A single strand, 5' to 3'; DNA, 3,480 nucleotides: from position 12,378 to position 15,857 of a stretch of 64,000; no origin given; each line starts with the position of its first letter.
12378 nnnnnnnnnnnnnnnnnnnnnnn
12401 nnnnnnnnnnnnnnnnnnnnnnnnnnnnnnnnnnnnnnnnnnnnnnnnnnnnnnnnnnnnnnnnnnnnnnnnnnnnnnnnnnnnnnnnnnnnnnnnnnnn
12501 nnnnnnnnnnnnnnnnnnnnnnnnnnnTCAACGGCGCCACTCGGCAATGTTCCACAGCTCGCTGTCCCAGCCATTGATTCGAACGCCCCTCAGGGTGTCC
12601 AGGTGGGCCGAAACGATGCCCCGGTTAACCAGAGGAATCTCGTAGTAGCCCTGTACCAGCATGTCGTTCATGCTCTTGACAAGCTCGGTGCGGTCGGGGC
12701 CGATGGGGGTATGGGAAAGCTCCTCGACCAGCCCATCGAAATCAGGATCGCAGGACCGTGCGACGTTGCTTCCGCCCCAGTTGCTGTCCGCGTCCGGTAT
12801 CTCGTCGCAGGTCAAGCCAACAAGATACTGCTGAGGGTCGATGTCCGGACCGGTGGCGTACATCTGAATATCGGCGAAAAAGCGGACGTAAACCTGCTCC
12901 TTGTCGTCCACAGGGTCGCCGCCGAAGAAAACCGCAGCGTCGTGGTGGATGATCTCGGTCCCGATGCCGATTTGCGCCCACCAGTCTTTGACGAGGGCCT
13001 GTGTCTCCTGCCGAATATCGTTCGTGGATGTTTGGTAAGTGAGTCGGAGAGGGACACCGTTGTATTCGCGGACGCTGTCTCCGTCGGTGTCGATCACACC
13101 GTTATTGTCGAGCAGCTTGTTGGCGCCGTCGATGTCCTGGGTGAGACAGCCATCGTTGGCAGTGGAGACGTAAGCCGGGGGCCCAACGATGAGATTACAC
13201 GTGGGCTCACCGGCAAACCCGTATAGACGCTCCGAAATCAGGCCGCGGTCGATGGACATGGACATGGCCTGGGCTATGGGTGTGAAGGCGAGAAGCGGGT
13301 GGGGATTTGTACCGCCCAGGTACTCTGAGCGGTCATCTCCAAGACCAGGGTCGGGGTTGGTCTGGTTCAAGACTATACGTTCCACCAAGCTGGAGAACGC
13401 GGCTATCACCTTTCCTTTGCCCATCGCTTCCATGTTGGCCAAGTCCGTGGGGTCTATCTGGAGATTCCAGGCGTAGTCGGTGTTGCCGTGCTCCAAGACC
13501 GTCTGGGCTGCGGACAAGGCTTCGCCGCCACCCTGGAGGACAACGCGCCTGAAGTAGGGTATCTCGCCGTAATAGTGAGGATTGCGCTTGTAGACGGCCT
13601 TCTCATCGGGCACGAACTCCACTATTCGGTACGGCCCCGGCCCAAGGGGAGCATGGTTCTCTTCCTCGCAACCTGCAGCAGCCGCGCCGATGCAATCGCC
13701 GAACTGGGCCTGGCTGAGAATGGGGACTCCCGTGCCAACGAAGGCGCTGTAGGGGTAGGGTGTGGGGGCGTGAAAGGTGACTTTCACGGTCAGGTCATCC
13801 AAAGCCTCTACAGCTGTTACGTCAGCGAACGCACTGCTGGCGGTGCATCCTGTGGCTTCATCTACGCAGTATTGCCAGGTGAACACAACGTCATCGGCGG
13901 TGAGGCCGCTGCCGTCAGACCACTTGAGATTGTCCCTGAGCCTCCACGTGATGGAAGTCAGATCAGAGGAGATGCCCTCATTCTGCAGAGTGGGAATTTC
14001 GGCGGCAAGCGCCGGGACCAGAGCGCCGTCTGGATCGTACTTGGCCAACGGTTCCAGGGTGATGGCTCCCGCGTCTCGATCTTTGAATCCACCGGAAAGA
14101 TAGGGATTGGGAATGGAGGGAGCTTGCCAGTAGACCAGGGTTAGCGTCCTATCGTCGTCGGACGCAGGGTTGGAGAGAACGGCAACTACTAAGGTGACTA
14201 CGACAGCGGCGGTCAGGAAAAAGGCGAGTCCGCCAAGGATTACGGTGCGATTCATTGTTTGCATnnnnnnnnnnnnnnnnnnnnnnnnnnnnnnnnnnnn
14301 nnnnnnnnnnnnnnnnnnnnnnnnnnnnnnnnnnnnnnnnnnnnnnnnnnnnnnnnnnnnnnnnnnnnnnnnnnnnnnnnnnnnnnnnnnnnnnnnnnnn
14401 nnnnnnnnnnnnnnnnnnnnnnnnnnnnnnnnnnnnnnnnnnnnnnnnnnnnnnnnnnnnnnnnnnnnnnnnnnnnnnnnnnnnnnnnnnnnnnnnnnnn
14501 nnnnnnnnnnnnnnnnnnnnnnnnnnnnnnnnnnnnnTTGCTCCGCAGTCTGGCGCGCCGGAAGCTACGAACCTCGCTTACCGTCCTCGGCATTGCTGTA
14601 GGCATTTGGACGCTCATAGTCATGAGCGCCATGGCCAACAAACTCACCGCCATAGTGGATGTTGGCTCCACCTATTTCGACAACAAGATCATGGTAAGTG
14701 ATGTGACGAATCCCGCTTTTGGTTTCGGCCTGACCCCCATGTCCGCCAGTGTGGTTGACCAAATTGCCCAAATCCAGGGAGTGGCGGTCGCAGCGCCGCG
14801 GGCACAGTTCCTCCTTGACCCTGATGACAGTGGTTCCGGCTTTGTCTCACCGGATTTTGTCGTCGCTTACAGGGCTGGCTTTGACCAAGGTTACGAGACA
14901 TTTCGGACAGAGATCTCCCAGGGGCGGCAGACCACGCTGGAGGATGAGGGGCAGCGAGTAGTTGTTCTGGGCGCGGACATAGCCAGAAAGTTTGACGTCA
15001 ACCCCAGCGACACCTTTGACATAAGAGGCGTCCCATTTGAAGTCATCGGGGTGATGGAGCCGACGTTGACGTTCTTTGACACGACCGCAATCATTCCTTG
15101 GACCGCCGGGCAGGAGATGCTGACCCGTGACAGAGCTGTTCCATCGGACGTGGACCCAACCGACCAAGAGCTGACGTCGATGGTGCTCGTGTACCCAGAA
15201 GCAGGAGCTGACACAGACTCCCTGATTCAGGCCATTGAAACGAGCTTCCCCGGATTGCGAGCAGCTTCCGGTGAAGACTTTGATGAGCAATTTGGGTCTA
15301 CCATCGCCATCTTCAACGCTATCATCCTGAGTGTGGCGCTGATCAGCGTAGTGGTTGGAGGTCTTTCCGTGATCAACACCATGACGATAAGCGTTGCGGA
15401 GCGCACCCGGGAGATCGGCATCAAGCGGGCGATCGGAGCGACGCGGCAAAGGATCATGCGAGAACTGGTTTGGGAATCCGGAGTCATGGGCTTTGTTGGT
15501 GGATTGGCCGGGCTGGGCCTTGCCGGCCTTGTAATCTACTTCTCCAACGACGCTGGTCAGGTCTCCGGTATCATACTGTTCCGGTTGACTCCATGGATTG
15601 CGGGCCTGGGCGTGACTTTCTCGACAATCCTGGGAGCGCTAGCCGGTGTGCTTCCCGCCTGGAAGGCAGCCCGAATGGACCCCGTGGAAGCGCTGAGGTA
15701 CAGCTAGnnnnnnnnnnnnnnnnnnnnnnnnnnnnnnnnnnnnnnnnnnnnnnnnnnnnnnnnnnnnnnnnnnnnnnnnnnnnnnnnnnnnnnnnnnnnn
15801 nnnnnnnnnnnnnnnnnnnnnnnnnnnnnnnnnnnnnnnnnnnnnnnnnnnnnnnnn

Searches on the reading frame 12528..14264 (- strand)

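Call 9: search_protein_families(library=pfam, proteins=[window:12528-14264:-], max_evalue=0.0001)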
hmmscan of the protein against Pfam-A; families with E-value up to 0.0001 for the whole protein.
window:12528-14264:- (578 aa): 1 family
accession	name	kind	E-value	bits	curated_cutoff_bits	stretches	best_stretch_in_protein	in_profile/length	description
PF00496.27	SBP_bac_5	-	3.8e-56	191.2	32.4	1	82-453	2-328/368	Bacterial extracellular solute-binding proteins, family 5 Middle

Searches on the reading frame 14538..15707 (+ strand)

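Call 9: search_protein_families(library=pfam, proteins=[window:14538-15707:+], max_evalue=0.0001)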
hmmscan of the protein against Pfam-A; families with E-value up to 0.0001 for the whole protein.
window:14538-15707:+ (389 aa): 2 families
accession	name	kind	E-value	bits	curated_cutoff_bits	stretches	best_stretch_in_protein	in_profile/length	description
PF12704.14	MacB_PCD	-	6e-22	79.4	27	1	12-235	1-206/207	MacB-like periplasmic core domain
PF02687.27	FtsX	-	2.8e-19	69.8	25.5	1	265-382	2-120/120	FtsX-like permease C-terminal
